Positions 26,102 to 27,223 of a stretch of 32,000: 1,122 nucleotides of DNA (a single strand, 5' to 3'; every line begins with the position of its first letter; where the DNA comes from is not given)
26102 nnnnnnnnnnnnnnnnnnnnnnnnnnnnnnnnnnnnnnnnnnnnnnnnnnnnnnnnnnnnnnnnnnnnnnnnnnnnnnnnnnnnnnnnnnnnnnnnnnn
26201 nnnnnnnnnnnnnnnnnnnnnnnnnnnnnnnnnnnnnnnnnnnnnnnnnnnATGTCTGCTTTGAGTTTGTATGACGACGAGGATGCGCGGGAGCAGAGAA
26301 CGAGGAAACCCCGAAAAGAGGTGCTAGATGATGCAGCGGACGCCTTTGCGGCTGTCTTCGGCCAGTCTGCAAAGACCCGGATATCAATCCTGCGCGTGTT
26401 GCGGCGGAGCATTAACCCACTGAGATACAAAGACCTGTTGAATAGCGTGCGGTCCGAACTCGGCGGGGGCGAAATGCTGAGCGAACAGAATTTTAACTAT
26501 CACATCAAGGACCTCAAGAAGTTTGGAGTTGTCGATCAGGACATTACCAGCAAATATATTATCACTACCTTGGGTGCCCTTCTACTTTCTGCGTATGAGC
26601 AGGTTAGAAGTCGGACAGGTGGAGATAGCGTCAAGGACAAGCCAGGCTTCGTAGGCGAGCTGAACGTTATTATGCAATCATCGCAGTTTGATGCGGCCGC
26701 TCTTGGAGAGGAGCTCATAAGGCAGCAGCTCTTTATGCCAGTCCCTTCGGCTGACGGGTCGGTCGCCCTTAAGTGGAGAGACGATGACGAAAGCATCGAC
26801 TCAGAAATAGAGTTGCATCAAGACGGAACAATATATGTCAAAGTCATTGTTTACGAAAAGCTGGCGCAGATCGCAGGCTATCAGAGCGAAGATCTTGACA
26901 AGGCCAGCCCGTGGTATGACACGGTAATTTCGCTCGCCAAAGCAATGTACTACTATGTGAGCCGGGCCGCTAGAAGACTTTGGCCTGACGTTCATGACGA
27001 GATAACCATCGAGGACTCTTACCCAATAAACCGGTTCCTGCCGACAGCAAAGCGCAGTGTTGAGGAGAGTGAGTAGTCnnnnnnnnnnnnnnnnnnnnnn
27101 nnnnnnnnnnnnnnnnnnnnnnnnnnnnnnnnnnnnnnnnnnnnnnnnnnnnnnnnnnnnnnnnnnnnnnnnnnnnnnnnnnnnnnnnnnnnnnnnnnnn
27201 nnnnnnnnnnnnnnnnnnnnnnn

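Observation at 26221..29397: Two-gene operon: ArsR-like wHTH/unknown-domain protein tightly coupled to a long Argonaute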

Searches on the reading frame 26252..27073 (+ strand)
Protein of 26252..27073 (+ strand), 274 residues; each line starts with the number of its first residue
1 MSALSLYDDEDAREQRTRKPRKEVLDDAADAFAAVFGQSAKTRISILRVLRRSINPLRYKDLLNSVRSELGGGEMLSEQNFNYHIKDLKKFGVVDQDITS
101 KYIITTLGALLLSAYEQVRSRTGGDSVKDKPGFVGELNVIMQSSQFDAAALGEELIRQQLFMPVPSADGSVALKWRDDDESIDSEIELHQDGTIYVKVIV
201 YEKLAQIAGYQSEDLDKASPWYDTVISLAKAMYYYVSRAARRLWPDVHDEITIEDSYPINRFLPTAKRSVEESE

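Call 6: search_protein_families(library=pfam, proteins=[window:26252-27073:+], max_evalue=1)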
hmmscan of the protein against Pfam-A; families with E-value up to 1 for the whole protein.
window:26252-27073:+ (274 aa): 5 families
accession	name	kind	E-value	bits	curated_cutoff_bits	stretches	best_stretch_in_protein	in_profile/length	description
PF24038.1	DUF7347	-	0.00013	22.6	27.6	1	29-109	2-71/77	Domain of unknown function (DUF7347)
PF14947.12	HTH_45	-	0.014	15.9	25.5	1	76-120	31-74/77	Winged helix-turn-helix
PF08461.16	HTH_12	-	0.12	12.8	21.4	1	44-110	1-64/66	Ribonuclease R winged-helix domain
PF25213.1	HVO_A0261_N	-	0.12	12.7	35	0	84-120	44-79/86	HVO_A0261 N-terminal domain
PF12840.13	HTH_20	-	0.23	11.9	27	1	41-95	4-49/51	Helix-turn-helix domain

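Call 7: search_protein_families(library=padloc, proteins=[window:26252-27073:+], max_evalue=1)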
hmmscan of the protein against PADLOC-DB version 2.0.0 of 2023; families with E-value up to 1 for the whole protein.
window:26252-27073:+ (274 aa): 2 families
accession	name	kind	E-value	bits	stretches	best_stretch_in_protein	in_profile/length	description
PDLC01879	CARF3--CARF_TM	-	3.5e-05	21.5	1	40-114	155-219/222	-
PDLC01438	Csa3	-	0.0065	14.5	1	15-102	125-197/305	"CAS-I,CAS-II,CAS-III,CAS-IV,CAS-V,CAS-VI; associated_signaling"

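Call 9: search_solved_structures(query=window:26252-27073:+, max_evalue=10)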
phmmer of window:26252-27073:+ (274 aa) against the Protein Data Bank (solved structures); distinct sequences matched with E-value up to 10: 5.
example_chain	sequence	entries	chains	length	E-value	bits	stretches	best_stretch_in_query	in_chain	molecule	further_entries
8pra_A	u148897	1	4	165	0.0064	19.3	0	172-196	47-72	Cell surface protein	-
8prs_A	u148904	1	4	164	0.073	15.8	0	172-196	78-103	nvBagel4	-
8prl_A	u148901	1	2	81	0.77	12.4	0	172-196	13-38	Cell surface protein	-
9laa_A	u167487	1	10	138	0.99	12.1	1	102-176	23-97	Type IV pilin protein PilA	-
8pr9_A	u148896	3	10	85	1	12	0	172-196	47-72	Cell surface protein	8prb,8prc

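Call 10: find_homologous_proteins(query=window:26252-27073:+, max_evalue=0.001)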
Query window:26252-27073:+ (274 aa): 3 proteins with E <= 0.001 among 1408 candidates.
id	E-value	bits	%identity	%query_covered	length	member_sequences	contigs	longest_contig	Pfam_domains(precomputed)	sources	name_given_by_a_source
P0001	2.8e-174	596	100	100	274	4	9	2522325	-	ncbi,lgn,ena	-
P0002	8.0e-82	293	55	89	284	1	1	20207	PF24038.2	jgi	jgi:DNA-binding transcriptional ArsR family regulator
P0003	8.5e-33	132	31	85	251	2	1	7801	-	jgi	-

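Call 11: find_encoding_contigs(protein=P0002, flank=10000)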
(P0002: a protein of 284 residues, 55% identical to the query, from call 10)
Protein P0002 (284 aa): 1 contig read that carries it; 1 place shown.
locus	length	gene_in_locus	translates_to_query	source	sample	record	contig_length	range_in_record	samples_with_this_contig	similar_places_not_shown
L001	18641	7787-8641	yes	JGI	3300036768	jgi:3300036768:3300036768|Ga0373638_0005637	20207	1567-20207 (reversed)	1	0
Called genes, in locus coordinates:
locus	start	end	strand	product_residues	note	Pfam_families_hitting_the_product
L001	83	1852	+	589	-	PF00271:Helicase_C, PF13020:NOV_C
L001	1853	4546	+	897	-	PF06634:DUF1156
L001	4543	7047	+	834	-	PF04465:DUF499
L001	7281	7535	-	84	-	-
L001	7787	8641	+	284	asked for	PF24038:DUF7347 (weak)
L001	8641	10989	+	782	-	PF02171:Piwi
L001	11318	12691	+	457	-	PF01966:HD, PF19276:HD_assoc_2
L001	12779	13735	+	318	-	-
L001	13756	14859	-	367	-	PF20903:SPL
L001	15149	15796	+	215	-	PF07505:DUF5131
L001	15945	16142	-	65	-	-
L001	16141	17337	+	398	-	PF13191:AAA_16 (faint), PF13401:AAA_22, PF22703:Cdc6_lid, PF09079:WHD_Cdc6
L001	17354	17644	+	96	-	PF12840:HTH_20 (weak)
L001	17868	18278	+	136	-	PF13518:HTH_28 (faint), PF09339:HTH_IclR (weak)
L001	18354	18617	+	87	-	-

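Call 12: find_encoding_contigs(protein=P0003, flank=10000)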
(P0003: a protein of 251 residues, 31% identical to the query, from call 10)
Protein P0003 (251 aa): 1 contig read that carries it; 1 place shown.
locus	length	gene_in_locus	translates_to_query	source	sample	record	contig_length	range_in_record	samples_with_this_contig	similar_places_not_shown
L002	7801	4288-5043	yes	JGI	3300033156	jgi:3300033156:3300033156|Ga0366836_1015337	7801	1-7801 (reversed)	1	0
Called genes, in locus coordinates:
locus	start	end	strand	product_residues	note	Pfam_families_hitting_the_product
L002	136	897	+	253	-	-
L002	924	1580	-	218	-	-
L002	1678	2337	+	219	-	PF22769:DCD, PF00692:dUTPase (weak)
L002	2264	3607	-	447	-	-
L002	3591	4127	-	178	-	-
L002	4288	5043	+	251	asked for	-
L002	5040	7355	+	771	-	PF02171:Piwi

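Call 13: find_encoding_contigs(protein=P0001, flank=10000)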
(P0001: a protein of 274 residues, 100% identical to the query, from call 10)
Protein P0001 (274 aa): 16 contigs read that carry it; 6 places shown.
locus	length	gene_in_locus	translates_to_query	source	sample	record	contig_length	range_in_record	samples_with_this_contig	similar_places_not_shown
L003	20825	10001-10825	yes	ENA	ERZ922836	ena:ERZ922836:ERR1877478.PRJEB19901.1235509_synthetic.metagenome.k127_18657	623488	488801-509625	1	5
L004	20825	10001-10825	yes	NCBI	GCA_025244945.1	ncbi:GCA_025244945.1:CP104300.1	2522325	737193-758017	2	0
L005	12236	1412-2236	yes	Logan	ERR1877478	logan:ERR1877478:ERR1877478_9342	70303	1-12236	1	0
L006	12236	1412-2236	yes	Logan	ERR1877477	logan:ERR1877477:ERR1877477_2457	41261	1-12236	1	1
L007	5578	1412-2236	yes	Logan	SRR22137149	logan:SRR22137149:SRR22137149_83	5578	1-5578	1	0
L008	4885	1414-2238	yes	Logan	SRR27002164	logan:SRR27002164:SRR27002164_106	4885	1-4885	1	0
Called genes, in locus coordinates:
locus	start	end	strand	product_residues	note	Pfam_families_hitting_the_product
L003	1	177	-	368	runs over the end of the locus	PF02350:Epimerase_2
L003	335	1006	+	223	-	-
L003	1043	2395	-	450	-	-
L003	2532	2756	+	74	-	-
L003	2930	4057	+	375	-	PF01734:Patatin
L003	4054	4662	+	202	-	-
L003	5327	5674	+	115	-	-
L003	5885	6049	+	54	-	-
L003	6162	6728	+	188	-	PF01862:PvlArgDC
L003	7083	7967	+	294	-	-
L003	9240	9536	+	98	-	-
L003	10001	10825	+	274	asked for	-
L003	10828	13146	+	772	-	PF02171:Piwi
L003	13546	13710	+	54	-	-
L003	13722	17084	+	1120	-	PF02463:SMC_N, PF13476:AAA_23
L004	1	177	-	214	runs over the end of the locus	PF02350:Epimerase_2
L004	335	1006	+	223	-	-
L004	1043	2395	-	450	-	-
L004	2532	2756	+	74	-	-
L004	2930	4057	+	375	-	PF01734:Patatin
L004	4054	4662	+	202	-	-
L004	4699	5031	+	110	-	PF12680:SnoaL_2 (weak)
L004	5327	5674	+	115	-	-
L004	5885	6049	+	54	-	-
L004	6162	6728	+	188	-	PF01862:PvlArgDC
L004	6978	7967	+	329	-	-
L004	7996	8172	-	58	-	-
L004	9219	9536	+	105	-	-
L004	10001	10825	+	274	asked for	-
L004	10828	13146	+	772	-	PF02171:Piwi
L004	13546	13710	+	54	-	-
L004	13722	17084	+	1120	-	PF02463:SMC_N, PF13476:AAA_23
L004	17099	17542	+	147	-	-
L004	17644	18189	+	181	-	-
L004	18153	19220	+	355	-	-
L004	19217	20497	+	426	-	-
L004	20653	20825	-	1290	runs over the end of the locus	PF13195:DUF4011, PF00270:DEAD (faint), PF13086:AAA_11, PF13245:AAA_19 (faint), PF13087:AAA_12, PF18741:MTES_1575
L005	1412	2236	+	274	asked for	-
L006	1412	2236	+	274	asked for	-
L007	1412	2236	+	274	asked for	-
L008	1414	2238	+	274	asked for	-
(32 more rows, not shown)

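Call 25: find_homologous_proteins(query=A3, max_evalue=0.001)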
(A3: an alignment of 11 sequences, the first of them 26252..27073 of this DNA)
Query A3 (11 sequences) (274 aa, profile of the alignment): 7 proteins with E <= 0.001 among 7446 candidates.
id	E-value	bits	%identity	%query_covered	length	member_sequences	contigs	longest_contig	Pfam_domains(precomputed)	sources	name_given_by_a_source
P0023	1.4e-119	416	32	91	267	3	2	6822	-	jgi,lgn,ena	jgi:DNA-binding transcriptional ArsR family regulator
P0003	6.7e-116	404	31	85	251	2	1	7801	-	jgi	-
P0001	3.3e-91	323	100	100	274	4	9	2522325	-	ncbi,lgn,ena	-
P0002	9.3e-91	322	55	89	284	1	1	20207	PF24038.2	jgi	jgi:DNA-binding transcriptional ArsR family regulator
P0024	1.8e-57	213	-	-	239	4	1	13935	PF24038.2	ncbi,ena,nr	ncbi:MAG: winged helix-turn-helix transcriptional regulator [Candidatus Odinarchaeota archaeon]|nr:w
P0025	2.0e-49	186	23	78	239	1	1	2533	PF24038.2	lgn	-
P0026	6.7e-40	155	22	47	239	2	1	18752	-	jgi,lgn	-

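Call 26: find_encoding_contigs(protein=P0024, flank=8000, max_places=3)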
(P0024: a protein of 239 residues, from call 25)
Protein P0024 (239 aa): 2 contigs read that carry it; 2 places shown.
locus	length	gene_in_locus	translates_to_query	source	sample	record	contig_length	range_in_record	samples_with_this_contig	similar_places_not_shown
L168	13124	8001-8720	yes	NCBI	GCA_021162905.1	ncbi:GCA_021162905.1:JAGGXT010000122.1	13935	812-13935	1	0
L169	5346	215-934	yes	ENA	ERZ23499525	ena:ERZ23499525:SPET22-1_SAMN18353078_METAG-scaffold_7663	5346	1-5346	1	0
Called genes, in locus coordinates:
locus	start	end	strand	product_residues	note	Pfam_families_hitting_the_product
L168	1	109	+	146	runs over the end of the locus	-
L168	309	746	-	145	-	-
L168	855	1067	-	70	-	-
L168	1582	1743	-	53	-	-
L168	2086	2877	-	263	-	-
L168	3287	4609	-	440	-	PF00805:Pentapeptide (faint), PF13576:Pentapeptide_3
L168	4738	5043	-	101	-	-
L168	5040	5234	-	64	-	-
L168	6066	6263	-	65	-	-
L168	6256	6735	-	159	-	-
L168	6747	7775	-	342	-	-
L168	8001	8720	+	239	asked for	PF24038:DUF7347 (weak)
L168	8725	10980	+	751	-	PF02171:Piwi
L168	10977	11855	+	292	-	PF01896:DNA_primase_S (weak)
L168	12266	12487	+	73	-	-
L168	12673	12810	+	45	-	-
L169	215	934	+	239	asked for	PF24038:DUF7347 (weak)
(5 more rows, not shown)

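Call 27: find_encoding_contigs(protein=P0026, flank=8000, max_places=3)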
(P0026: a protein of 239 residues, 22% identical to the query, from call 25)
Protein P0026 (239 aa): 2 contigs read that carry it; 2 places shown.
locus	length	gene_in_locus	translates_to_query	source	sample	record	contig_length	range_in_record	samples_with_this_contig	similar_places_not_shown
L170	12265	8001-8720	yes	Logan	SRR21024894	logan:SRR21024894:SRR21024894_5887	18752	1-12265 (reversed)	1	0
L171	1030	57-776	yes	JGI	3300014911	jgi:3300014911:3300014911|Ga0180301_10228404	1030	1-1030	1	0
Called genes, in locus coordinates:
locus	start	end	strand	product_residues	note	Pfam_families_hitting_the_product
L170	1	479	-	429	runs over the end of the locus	-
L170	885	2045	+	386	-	PF18731:HEPN_Swt1 (faint)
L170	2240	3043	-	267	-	PF01435:Peptidase_M48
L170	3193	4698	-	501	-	-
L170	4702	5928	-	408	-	-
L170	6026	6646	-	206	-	-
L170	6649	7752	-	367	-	-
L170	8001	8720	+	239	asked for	-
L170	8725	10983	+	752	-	PF02171:Piwi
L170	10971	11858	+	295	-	PF01896:DNA_primase_S (weak)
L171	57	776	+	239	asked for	-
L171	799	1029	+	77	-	?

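Call 28: find_encoding_contigs(protein=P0025, flank=8000, max_places=3)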
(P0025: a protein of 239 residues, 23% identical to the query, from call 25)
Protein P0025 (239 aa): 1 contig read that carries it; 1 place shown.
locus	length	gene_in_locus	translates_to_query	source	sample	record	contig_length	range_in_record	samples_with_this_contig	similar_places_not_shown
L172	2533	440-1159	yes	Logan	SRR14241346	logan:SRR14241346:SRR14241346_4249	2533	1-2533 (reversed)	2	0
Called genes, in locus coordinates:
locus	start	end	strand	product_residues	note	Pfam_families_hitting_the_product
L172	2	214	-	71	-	?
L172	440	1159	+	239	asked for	PF24038:DUF7347 (weak)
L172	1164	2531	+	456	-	?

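Call 41: search_protein_families(library=pfam, proteins=[L002:2264-3628:-, L002:3591-4124:-, L168:10977-11852:+, L168:6747-7772:-, L168:6256-6732:-, L170:6649-7749:-, L170:6026-6643:-], max_evalue=0.1)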
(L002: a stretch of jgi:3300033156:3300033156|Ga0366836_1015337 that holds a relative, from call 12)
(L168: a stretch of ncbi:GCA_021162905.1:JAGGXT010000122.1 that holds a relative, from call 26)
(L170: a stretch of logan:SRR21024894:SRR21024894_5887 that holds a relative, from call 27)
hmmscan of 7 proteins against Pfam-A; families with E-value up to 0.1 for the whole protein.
L002:2264-3628:- (454 aa): 1 family
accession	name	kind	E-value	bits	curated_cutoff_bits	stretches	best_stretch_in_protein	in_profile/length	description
PF15296.11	Codanin-1_C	-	0.066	13.7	27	0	111-146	68-103/121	Codanin-1 C-terminus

L002:3591-4124:- (177 aa): 3 families
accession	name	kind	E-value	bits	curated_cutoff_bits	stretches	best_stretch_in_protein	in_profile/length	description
PF11123.14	DNA_Packaging_2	-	0.0012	19.4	27.5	1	100-159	10-70/79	DNA packaging protein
PF24104.1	At5g52880_ARM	-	0.042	14.7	27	1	94-143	48-97/100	F-box protein At5g52880 ARM repeat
PF00435.27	Spectrin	-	0.068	14.1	29.9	1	75-158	18-101/105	Spectrin repeat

L168:10977-11852:+ (292 aa): 1 family
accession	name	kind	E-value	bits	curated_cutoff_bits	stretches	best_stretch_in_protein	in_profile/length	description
PF01896.25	DNA_primase_S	-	1.3e-12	48.8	26.8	2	99-162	1-67/163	DNA primase small subunit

L168:6747-7772:- (341 aa): 0 families

L168:6256-6732:- (158 aa): 1 family
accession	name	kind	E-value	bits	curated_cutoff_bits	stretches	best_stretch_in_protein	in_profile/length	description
PF00583.31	Acetyltransf_1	-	0.025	15.3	20.7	0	109-143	77-111/116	Acetyltransferase (GNAT) family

L170:6649-7749:- (366 aa): 2 families
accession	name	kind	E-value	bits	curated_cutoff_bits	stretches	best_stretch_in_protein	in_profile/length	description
PF19502.5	DUF6036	-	0.012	15.8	23.6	1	284-357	96-163/164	Nucleotidyltransferase of unknown function (DUF6036)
PF01280.26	Ribosomal_L19e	-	0.065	13.6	25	0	297-312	35-50/53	Ribosomal protein L19e, N-terminal domain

L170:6026-6643:- (205 aa): 1 family
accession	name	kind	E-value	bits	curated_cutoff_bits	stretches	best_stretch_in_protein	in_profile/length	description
PF04716.19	ETC_C1_NDUFA5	-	0.027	14.7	27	1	90-114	25-49/67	ETC complex I subunit conserved region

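Call 42: search_protein_families(library=ncbifam, proteins=[window:26252-27073:+, L002:2264-3628:-, L168:10977-11852:+], max_evalue=0.1)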
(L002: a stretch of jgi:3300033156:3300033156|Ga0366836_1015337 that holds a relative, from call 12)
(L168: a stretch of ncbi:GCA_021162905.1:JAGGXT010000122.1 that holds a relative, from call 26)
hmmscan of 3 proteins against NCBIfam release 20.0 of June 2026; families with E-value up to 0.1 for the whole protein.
window:26252-27073:+ (274 aa): 0 families

L002:2264-3628:- (454 aa): 0 families

L168:10977-11852:+ (292 aa): 3 families
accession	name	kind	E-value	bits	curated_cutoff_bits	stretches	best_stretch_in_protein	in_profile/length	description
TIGR00335.1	primase_sml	equivalog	3.7e-21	75.9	143.5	2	93-162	89-163/324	DNA primase catalytic subunit PriS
NF001641.0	PRK00419.1-3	equivalog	1e-20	74.1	326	2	179-290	214-317/323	DNA primase small subunit PriS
NF001639.0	PRK00419.1-1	equivalog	3.7e-17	62.4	577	2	67-162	67-164/391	DNA primase small subunit PriS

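Call 45: predict_structure(alignment_id=A4)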
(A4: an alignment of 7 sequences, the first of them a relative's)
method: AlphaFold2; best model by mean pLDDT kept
length: 274 residues; sequences in the alignment: 7
mean_pLDDT: 75.4   pTM: 0.49
mean pLDDT of the five models: 75.4, 74.6, 73.9, 72.7, 69.2
residues with pLDDT >= 90: 90; 70-90: 99; 50-70: 35; < 50: 50
segments of 3 or more residues with pLDDT < 50: 1-22, 123-129, 204-210, 261-274
pLDDT, mean of each block of 10 residues (from residue 1): 35 40 60 78 90 86 88 73 92 90 89 75 48 86 92 90 83 83 89 91 50 59 86 94 93 78 37 31
secondary structure, 60 per line:
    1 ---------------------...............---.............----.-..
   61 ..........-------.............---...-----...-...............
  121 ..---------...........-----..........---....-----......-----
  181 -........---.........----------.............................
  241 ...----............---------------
elements in order: H22-36 H40-52 H59-70 H78-90 E94-96 E102-104 H106-122 E132-142 H148-157 E161-164 E170-175 E182-189 E193-201 H212-243 E248-259

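Call 47: search_protein_representatives(alignment_id=A4)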
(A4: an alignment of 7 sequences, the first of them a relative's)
Query: 7 sequences, 250 profile positions. Proteins with E-value up to 0.001 (for the whole library): 119; up to 1e-10: 9; up to 1e-30: 8. The best 119 are listed.
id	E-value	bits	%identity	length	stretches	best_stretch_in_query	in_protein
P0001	1.8e-105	368.3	-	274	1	2-245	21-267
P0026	1.0e-77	277.4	-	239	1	1-234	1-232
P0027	1.9e-68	247.0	-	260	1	3-247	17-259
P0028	5.6e-62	225.8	-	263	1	9-247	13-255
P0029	3.8e-61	223.1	-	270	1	9-245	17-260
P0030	3.9e-56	206.7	-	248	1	9-241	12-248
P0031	1.9e-46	174.9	-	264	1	6-247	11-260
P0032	5.6e-31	124.3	-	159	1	101-248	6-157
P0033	1.3e-21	93.5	-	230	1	6-231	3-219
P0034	1.7e-10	57.1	-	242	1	21-227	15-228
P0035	3.0e-09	53.1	-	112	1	57-104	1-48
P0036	4.3e-09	52.6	-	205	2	8-91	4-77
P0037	1.3e-07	47.8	-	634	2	10-109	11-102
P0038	1.3e-07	47.7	-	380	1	9-109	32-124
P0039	2.1e-07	47.0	-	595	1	4-111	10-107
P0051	4.2e-06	42.8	-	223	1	28-242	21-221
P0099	1.3e-04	37.9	-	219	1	22-232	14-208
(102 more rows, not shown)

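Call 48: find_encoding_contigs(protein=P0033, flank=6000, max_places=3)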
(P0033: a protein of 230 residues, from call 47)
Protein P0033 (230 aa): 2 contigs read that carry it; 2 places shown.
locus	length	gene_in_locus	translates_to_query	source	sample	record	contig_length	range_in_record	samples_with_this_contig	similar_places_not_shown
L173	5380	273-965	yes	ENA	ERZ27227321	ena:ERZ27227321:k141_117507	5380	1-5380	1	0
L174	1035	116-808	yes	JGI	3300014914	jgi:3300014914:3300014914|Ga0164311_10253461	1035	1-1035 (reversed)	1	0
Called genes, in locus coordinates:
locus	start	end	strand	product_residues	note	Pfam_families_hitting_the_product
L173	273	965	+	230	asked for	PF24038:DUF7347 (weak), PF12840:HTH_20 (faint)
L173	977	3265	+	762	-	-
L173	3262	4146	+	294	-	PF01896:DNA_primase_S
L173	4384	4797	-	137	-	-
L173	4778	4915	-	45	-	-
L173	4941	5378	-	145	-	?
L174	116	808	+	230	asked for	PF24038:DUF7347 (weak), PF12840:HTH_20 (faint)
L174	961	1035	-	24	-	?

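Call 51: find_encoding_contigs(protein=P0034, flank=6000, max_places=3)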
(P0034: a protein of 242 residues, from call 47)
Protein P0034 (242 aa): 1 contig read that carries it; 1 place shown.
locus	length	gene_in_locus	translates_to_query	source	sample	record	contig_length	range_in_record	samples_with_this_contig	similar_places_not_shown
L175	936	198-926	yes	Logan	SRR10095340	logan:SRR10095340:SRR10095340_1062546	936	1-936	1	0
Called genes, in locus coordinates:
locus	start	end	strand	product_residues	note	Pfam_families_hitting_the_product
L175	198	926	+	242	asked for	-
